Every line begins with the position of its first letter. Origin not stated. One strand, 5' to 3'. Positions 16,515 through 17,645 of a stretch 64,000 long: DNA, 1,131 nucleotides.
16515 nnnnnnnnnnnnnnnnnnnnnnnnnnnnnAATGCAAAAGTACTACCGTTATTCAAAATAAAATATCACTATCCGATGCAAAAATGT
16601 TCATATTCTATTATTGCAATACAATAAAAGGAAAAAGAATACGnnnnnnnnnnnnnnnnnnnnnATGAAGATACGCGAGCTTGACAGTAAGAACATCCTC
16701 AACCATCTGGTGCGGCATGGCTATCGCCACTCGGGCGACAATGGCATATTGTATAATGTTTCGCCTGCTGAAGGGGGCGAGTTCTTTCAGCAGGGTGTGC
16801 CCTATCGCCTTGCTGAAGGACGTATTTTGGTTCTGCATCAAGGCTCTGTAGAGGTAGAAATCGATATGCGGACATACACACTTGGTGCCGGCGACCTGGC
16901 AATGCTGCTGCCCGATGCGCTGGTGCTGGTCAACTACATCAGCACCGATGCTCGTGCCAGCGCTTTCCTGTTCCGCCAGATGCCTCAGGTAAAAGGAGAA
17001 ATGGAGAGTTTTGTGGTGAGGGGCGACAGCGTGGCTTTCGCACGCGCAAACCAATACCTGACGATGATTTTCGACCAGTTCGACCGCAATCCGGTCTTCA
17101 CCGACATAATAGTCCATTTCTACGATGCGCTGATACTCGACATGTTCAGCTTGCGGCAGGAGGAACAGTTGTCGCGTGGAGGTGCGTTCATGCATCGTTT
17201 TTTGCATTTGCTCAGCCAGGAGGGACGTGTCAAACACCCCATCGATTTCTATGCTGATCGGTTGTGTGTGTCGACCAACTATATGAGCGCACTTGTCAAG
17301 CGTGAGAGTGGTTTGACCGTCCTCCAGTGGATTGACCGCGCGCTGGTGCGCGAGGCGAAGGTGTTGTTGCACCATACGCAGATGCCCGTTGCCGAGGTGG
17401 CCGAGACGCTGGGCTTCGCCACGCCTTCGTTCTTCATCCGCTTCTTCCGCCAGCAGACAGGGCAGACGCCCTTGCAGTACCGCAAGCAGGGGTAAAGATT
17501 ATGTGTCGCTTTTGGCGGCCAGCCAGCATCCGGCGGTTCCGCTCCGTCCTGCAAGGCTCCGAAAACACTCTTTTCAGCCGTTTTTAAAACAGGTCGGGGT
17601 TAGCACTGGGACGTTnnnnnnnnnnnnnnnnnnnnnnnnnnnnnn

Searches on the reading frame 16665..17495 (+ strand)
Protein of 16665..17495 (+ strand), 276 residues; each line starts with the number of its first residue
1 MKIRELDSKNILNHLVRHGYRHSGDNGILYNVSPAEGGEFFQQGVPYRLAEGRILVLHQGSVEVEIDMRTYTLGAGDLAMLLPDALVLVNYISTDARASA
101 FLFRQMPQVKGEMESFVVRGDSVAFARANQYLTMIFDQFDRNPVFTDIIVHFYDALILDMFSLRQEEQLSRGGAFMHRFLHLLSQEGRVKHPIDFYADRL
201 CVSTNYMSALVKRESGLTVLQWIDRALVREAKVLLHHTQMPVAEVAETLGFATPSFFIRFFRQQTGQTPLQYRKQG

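Call 37: search_protein_families(library=pfam, proteins=[window:16665-17495:+], max_evalue=0.01)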
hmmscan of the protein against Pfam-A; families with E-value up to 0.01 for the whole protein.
window:16665-17495:+ (276 aa): 3 families
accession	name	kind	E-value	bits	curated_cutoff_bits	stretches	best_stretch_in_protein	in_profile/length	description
PF12833.13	HTH_18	-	2.3e-22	79.5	33.6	1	196-275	1-80/80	Helix-turn-helix domain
PF00165.29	HTH_AraC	-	7.1e-12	45.6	26.6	1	235-274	1-42/42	Bacterial regulatory helix-turn-helix proteins, AraC family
PF02311.25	AraC_binding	-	0.0014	18.8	21.1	1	54-95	26-67/135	AraC-like ligand binding domain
